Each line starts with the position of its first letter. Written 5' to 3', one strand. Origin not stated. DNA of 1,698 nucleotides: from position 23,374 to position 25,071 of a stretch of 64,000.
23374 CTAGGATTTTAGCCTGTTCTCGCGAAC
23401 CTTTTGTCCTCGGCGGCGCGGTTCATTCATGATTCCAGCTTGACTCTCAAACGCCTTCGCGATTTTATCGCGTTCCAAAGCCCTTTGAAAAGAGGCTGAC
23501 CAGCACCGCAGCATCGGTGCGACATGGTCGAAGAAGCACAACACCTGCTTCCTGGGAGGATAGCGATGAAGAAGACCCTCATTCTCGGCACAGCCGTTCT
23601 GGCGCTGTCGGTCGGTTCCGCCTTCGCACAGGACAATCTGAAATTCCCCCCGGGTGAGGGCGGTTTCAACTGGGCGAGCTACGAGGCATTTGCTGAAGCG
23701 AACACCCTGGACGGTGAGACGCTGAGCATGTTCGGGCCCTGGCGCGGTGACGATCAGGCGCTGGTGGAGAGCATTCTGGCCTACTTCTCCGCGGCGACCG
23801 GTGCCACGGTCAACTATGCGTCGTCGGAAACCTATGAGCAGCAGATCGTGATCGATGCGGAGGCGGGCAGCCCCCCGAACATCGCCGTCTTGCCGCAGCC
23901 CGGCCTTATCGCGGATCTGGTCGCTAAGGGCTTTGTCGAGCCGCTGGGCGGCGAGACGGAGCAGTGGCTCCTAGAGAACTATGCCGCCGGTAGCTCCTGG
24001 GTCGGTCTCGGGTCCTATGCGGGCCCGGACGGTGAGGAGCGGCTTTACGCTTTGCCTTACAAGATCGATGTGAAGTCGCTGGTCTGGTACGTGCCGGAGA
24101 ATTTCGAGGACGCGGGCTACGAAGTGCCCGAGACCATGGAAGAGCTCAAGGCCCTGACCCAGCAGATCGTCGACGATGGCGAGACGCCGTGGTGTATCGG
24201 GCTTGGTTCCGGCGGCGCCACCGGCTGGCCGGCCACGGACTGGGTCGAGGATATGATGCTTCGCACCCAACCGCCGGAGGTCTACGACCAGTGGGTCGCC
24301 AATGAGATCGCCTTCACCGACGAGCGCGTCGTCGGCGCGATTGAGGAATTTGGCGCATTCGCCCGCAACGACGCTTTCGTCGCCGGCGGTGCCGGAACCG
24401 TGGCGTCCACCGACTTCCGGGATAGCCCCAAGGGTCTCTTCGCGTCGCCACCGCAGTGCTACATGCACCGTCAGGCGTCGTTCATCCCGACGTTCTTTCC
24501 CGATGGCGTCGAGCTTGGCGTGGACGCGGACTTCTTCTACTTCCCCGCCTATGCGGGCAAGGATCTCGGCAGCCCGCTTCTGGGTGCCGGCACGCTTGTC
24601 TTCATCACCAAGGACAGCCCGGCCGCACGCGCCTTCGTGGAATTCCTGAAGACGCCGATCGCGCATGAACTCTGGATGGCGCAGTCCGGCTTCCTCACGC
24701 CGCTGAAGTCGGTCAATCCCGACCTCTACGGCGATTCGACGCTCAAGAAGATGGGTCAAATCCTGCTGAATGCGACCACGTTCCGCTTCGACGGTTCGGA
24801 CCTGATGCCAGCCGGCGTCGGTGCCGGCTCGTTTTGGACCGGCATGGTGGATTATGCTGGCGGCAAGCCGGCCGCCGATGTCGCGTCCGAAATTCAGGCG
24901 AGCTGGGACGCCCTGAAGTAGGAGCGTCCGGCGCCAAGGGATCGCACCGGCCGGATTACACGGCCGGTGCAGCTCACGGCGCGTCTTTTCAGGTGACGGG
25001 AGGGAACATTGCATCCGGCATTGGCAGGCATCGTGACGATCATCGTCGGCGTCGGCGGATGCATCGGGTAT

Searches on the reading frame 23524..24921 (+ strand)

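Call 67: search_protein_families(library=pfam, proteins=[window:23524-24921:+], max_evalue=0.00001)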
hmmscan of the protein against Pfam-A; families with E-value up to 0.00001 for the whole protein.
window:23524-24921:+ (465 aa): 3 families
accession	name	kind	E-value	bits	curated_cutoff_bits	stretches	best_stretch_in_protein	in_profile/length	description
PF01547.30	SBP_bac_1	-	8.1e-23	82.3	26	1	77-378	7-303/307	Bacterial extracellular solute-binding protein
PF13416.11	SBP_bac_8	-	1.8e-13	51.4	27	1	86-399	4-267/279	Bacterial extracellular solute-binding protein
PF13531.11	SBP_bac_11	-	9.7e-06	25.9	25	0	79-140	11-70/227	Bacterial extracellular solute-binding protein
